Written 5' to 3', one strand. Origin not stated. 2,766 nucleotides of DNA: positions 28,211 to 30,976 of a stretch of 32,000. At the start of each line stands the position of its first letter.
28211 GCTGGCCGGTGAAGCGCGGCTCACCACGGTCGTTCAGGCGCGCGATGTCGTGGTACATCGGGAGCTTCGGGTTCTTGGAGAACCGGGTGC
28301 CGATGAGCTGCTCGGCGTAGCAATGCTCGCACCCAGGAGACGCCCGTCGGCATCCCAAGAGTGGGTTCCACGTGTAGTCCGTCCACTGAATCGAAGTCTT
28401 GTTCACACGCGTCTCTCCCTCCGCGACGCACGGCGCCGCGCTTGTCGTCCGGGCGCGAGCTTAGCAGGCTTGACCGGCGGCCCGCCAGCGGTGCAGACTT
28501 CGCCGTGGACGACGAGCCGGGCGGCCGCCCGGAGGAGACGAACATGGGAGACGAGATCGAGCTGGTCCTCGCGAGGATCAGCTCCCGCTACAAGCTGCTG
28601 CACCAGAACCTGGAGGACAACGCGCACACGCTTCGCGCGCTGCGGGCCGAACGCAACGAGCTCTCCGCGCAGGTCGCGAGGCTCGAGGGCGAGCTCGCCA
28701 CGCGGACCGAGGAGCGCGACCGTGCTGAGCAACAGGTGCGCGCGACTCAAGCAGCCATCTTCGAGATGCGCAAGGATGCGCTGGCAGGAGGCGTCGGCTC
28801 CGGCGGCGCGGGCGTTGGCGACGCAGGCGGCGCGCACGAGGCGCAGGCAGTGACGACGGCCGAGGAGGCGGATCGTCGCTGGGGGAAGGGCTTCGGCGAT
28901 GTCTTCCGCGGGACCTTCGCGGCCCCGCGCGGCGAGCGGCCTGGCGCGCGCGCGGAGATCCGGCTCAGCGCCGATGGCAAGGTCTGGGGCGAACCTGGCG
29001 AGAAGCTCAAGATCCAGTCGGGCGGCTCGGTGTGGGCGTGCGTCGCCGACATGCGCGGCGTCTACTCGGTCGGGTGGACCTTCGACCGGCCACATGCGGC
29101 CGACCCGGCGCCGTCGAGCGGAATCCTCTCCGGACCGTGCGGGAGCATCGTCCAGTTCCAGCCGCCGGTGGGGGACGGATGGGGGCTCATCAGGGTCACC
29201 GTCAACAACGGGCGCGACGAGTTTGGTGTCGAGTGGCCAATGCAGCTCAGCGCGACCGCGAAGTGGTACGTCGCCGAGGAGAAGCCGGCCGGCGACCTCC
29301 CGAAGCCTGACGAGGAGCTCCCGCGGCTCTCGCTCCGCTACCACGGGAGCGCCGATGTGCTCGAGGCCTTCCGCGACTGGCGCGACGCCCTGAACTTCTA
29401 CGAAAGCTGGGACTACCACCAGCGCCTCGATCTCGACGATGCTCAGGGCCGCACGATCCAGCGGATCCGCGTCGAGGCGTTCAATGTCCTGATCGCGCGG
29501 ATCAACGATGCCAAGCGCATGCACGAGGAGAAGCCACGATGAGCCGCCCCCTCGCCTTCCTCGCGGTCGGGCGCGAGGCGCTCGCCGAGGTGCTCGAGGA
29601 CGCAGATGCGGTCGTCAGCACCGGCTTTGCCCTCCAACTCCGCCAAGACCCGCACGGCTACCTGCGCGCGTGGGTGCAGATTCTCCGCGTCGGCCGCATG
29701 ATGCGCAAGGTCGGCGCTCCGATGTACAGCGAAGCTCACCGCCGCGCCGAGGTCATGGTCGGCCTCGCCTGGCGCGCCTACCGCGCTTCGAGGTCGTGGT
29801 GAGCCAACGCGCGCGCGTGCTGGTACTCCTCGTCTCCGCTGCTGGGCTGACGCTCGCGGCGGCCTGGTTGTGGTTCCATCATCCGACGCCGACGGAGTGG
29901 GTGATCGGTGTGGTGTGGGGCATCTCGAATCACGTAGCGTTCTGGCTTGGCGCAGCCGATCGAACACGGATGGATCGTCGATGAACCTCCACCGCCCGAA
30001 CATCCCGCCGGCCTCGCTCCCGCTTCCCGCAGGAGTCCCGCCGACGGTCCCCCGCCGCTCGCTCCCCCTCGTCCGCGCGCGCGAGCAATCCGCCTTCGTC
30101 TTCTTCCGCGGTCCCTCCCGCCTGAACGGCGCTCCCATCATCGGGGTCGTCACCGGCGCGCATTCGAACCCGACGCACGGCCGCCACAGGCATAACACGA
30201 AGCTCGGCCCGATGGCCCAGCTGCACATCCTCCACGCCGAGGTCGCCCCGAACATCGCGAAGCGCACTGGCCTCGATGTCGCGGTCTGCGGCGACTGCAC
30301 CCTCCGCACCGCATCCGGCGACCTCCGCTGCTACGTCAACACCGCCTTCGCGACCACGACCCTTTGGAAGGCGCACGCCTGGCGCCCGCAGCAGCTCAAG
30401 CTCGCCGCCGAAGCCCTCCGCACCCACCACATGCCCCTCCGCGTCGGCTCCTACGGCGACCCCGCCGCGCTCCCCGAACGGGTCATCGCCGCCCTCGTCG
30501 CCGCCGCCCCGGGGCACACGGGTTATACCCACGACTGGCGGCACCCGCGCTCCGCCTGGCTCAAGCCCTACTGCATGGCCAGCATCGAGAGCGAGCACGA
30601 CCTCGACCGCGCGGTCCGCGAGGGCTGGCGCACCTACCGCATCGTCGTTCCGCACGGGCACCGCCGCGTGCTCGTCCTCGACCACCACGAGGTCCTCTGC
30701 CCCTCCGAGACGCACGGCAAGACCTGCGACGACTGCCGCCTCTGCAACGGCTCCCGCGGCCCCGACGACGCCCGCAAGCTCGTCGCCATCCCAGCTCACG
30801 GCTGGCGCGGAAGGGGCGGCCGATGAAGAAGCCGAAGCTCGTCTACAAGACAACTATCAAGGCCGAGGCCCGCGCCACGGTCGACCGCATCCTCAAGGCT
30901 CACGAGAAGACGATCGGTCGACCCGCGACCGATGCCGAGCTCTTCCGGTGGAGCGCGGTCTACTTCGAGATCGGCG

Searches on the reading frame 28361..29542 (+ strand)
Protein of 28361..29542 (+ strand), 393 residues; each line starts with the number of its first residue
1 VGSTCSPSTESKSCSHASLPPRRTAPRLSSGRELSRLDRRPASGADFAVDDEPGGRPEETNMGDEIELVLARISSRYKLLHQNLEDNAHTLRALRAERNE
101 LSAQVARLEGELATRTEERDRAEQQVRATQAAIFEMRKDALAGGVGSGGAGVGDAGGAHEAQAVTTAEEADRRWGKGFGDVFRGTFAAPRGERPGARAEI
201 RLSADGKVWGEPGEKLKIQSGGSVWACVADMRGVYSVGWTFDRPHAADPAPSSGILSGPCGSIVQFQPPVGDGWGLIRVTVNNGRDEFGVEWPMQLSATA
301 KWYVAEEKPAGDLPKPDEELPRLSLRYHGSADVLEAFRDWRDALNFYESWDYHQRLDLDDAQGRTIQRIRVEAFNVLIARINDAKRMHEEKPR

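Call 20: search_protein_families(library=pfam, proteins=[window:28361-29542:+], max_evalue=0.01)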
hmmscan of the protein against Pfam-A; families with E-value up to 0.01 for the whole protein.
window:28361-29542:+ (393 aa): 1 family
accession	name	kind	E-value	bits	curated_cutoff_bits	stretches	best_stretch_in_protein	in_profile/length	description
PF10498.14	IFT57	-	0.00026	20.5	40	1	61-133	247-319/360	Intra-flagellar transport protein 57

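Call 102: search_protein_families(library=phrogs, proteins=[window:28361-29542:+], max_evalue=0.001)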
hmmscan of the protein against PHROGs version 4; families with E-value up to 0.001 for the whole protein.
window:28361-29542:+ (393 aa): 0 families

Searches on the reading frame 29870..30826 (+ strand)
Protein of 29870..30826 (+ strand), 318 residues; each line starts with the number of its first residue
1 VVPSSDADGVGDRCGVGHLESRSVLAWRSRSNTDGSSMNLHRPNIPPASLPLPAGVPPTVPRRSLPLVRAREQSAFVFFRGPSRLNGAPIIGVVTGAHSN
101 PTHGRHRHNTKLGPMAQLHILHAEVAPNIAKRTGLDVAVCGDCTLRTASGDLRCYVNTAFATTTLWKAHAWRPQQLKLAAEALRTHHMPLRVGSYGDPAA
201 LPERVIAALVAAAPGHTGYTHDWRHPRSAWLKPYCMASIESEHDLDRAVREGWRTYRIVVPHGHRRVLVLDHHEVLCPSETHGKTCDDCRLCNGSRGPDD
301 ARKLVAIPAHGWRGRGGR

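Call 20: search_protein_families(library=pfam, proteins=[window:29870-30826:+], max_evalue=0.01)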
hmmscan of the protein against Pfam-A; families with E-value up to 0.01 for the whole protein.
window:29870-30826:+ (318 aa): 0 families

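Call 102: search_protein_families(library=phrogs, proteins=[window:29870-30826:+], max_evalue=0.001)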
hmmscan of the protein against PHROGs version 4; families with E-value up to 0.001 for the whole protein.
window:29870-30826:+ (318 aa): 1 family
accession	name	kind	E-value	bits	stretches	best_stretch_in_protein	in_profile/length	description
phrog_2554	-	unknown function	5.3e-50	171.8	1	62-313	273-515/529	-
